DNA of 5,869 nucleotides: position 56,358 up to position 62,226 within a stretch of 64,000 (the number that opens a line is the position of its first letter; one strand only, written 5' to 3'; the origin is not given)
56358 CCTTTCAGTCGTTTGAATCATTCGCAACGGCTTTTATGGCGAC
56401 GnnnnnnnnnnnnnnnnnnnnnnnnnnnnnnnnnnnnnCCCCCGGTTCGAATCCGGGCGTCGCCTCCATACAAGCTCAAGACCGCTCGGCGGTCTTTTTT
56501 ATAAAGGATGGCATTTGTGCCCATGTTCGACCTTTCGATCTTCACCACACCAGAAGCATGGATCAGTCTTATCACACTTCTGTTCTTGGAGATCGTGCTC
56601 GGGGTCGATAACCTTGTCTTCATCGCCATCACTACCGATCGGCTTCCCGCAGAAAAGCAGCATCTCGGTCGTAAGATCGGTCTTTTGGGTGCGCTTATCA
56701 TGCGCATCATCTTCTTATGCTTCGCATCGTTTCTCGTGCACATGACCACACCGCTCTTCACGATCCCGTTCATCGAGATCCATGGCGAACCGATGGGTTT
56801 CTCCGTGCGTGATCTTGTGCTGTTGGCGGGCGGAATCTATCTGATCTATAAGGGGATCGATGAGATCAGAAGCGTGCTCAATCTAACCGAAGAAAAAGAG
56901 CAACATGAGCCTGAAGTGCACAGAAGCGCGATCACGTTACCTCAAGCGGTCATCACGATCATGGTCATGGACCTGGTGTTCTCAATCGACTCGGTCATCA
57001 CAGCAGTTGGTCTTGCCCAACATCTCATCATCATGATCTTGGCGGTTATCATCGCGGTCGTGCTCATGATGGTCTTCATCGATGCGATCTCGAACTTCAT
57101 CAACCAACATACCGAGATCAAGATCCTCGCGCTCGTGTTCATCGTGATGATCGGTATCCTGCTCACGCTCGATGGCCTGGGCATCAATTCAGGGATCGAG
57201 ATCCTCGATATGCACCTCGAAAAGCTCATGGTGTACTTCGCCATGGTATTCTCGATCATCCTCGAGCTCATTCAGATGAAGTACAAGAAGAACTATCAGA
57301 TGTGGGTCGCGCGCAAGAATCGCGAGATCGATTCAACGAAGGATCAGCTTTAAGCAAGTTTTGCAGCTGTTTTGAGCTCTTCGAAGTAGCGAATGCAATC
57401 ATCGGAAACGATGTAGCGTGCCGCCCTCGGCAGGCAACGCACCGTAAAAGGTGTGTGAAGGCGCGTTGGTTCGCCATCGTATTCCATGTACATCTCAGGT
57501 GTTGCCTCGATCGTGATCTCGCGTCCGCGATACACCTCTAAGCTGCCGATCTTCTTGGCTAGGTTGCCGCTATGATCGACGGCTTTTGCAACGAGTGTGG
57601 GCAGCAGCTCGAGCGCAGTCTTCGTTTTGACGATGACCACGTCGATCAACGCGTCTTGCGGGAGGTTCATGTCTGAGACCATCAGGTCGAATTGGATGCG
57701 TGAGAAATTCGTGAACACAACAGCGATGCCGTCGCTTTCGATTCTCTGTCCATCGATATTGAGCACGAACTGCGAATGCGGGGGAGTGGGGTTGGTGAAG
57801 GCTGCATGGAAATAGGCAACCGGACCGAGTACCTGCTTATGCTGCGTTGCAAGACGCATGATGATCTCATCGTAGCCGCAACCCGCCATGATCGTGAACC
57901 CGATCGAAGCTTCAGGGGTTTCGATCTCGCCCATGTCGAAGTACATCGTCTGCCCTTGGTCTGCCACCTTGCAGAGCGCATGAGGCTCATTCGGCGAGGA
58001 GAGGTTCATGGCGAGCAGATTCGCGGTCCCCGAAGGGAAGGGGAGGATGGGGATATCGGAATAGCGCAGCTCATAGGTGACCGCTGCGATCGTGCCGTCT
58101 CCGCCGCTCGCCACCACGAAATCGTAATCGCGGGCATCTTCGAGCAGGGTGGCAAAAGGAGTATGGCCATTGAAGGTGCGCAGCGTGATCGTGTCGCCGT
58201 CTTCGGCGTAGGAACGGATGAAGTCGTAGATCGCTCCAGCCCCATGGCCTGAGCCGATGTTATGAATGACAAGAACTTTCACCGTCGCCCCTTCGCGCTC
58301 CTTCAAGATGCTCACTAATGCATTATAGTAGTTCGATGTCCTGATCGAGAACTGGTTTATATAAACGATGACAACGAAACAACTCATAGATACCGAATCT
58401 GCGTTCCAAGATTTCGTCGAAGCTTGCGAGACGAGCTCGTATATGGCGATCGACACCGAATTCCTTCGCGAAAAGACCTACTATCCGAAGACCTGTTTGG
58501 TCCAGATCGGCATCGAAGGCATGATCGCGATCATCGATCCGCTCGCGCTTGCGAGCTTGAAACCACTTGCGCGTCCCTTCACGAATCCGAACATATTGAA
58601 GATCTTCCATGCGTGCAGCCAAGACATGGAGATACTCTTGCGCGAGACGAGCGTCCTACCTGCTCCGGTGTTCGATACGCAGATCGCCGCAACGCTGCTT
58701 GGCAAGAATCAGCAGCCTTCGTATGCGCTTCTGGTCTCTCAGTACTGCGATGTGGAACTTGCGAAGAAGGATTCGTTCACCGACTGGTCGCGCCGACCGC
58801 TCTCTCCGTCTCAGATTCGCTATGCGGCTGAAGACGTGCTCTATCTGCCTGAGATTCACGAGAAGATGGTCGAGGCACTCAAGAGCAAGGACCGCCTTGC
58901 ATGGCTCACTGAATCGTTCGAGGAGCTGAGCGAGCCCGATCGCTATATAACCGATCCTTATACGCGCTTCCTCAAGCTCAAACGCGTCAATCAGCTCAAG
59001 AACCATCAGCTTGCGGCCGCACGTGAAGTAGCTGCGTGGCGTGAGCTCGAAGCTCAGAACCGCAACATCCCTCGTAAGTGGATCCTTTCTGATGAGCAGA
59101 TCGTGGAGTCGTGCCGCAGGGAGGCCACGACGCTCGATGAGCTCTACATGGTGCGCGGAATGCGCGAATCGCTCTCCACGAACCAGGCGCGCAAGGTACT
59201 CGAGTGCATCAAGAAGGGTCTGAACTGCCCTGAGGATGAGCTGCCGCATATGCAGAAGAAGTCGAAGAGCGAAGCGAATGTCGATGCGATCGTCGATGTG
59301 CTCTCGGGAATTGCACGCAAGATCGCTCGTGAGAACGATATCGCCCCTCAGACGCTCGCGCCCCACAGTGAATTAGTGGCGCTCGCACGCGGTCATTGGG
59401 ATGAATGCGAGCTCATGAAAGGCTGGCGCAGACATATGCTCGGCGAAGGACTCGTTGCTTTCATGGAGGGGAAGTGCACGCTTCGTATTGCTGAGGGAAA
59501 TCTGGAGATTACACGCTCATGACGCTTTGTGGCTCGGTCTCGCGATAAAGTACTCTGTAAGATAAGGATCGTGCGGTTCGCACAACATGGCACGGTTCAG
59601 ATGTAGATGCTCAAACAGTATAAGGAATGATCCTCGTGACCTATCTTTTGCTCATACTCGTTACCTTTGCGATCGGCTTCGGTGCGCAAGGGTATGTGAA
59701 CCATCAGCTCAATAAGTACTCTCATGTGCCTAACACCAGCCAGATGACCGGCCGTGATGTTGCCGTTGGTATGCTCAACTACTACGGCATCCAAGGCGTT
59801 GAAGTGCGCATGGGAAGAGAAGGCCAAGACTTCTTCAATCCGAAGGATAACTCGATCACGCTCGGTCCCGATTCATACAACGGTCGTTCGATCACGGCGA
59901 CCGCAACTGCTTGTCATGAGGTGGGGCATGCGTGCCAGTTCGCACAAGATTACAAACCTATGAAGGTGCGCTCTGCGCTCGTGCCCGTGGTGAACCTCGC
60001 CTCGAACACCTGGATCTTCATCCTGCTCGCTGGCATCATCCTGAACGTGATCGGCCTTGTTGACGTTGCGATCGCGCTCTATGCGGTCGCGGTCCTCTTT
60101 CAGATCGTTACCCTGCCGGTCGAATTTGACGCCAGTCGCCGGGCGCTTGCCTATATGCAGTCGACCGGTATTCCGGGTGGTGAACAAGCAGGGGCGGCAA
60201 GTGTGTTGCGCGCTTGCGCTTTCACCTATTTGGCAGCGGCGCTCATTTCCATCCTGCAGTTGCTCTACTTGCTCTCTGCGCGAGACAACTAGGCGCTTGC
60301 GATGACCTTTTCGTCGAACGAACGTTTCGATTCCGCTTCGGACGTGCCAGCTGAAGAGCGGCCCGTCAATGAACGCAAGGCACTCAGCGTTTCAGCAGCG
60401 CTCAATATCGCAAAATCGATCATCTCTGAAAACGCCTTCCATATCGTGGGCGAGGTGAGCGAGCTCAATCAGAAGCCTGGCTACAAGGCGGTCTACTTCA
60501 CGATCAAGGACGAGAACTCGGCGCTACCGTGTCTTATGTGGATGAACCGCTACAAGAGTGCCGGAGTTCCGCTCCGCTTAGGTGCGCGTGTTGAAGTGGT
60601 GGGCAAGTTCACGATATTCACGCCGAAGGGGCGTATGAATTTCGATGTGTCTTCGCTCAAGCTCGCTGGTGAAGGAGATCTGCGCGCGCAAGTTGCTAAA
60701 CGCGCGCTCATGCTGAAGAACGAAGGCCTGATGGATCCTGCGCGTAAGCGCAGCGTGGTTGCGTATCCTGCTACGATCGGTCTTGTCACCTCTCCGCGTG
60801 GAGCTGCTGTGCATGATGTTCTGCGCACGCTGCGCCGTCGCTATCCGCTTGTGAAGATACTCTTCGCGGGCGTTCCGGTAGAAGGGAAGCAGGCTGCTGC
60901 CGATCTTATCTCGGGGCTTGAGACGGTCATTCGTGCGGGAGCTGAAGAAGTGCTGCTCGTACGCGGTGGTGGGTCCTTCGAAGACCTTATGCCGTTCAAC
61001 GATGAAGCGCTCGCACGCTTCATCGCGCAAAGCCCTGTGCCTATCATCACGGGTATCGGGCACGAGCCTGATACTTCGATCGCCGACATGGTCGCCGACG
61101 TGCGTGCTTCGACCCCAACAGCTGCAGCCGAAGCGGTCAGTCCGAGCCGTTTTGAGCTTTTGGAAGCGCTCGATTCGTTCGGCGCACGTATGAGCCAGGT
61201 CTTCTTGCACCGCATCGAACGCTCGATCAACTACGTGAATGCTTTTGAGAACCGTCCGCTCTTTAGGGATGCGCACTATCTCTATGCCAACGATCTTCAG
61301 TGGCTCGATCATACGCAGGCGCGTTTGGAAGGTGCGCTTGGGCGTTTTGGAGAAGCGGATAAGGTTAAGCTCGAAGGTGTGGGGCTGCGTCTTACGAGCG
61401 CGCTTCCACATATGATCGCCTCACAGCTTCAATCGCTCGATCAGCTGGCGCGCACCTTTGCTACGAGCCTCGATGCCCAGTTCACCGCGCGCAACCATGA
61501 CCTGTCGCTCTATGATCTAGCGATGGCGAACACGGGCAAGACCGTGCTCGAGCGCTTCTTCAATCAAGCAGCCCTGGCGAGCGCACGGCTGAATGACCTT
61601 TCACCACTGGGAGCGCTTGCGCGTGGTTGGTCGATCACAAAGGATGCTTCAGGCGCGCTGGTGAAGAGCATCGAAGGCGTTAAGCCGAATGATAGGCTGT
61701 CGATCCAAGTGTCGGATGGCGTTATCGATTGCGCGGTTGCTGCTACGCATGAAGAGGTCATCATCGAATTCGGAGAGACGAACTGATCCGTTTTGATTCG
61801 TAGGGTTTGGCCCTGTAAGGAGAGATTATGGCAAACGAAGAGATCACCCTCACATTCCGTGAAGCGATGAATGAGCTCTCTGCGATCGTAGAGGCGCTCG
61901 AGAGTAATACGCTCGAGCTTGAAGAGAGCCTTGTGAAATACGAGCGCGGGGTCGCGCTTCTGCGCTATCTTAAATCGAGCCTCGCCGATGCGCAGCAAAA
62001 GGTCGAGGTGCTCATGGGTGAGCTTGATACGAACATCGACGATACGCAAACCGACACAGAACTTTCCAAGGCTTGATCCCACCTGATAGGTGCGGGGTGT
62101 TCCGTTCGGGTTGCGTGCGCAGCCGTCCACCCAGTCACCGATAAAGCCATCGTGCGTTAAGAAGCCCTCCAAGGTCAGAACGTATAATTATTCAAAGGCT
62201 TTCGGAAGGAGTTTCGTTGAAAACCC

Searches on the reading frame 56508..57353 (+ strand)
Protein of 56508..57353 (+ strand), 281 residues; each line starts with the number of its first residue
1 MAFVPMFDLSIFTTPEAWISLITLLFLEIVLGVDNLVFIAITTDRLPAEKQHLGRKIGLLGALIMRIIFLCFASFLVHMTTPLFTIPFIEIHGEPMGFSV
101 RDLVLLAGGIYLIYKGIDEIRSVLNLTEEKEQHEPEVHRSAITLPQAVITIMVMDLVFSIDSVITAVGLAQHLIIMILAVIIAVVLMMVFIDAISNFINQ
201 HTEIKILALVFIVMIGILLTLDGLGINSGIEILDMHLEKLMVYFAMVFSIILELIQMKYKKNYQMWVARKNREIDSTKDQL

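Call 27: search_protein_families(library=pfam, proteins=[window:56508-57353:+])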
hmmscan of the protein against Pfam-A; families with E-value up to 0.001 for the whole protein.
window:56508-57353:+ (281 aa): 1 family
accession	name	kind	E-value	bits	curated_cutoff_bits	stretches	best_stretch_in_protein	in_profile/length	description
PF03741.22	TerC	-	5.3e-47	160.3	27.8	1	22-222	1-177/178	Integral membrane protein TerC family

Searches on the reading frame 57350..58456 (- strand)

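Call 27: search_protein_families(library=pfam, proteins=[window:57350-58456:-])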
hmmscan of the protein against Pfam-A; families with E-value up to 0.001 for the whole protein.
window:57350-58456:- (368 aa): 3 families
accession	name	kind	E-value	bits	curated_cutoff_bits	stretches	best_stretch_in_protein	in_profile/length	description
PF00781.29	DAGK_cat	-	1.9e-14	53.8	23.6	1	60-177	1-124/125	Diacylglycerol kinase catalytic domain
PF19279.4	YegS_C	-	1.2e-12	48.3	27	1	193-347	5-155/158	YegS C-terminal NAD kinase beta sandwich-like domain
PF01513.26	NAD_kinase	-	1.8e-07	31.9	25.5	1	98-150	60-112/130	ATP-NAD kinase N-terminal domain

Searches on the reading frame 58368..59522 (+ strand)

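Call 27: search_protein_families(library=pfam, proteins=[window:58368-59522:+])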
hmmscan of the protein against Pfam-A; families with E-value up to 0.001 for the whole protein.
window:58368-59522:+ (384 aa): 2 families
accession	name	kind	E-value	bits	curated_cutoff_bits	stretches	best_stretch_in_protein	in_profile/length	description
PF01612.26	DNA_pol_A_exo1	-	1.9e-42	145.4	23.6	1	6-171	3-172/173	3'-5' exonuclease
PF00570.28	HRDC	-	8.2e-12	45.4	23.8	1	214-281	1-68/68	HRDC domain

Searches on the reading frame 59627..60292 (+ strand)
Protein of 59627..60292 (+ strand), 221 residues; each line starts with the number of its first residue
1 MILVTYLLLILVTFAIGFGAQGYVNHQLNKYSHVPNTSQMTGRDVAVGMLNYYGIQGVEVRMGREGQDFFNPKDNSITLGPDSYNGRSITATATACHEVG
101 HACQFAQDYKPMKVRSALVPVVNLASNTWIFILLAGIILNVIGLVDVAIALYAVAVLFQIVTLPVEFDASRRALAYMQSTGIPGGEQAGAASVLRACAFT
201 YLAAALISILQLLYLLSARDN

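Call 27: search_protein_families(library=pfam, proteins=[window:59627-60292:+])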
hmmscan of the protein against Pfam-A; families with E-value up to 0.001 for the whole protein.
window:59627-60292:+ (221 aa): 1 family
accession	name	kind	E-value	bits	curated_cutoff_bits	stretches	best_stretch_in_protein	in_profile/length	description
PF04298.18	Zn_peptidase_2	-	1.1e-72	244.6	27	1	6-217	1-215/218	Putative neutral zinc metallopeptidase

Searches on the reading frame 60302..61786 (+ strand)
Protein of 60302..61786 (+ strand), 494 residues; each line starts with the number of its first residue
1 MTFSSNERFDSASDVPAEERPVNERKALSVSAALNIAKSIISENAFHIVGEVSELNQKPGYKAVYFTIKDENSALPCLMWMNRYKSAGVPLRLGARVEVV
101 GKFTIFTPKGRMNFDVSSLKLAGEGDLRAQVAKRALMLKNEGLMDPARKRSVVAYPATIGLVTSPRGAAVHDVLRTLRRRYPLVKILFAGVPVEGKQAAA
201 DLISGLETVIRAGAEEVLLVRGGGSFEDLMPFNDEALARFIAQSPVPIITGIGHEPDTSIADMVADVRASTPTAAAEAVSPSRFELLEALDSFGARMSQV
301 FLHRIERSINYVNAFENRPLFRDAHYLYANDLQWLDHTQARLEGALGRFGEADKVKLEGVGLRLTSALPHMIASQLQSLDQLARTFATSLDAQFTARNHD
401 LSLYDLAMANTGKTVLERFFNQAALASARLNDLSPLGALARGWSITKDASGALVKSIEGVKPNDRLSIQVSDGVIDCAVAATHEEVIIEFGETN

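Call 27: search_protein_families(library=pfam, proteins=[window:60302-61786:+])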
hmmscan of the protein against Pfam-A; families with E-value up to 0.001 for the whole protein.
window:60302-61786:+ (494 aa): 3 families
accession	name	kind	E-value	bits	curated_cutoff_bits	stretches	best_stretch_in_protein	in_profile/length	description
PF02601.20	Exonuc_VII_L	-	3.7e-80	270.2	35.9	1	143-477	1-314/315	Exonuclease VII, large subunit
PF13742.12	tRNA_anti_2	-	5.7e-14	52.6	27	1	29-119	2-94/95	OB-fold nucleic acid binding domain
PF01336.31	tRNA_anti-codon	-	6e-05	23.4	27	1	48-120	3-73/75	OB-fold nucleic acid binding domain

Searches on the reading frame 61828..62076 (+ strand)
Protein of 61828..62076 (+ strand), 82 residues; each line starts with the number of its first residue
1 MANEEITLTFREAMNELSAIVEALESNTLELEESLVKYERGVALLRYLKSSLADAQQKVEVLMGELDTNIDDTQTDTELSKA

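Call 27: search_protein_families(library=pfam, proteins=[window:61828-62076:+])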
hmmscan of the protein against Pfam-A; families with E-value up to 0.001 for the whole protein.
window:61828-62076:+ (82 aa): 1 family
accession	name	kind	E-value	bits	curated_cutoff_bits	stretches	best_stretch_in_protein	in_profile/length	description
PF02609.21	Exonuc_VII_S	-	6.6e-17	61.7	24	1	10-61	1-52/52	Exonuclease VII small subunit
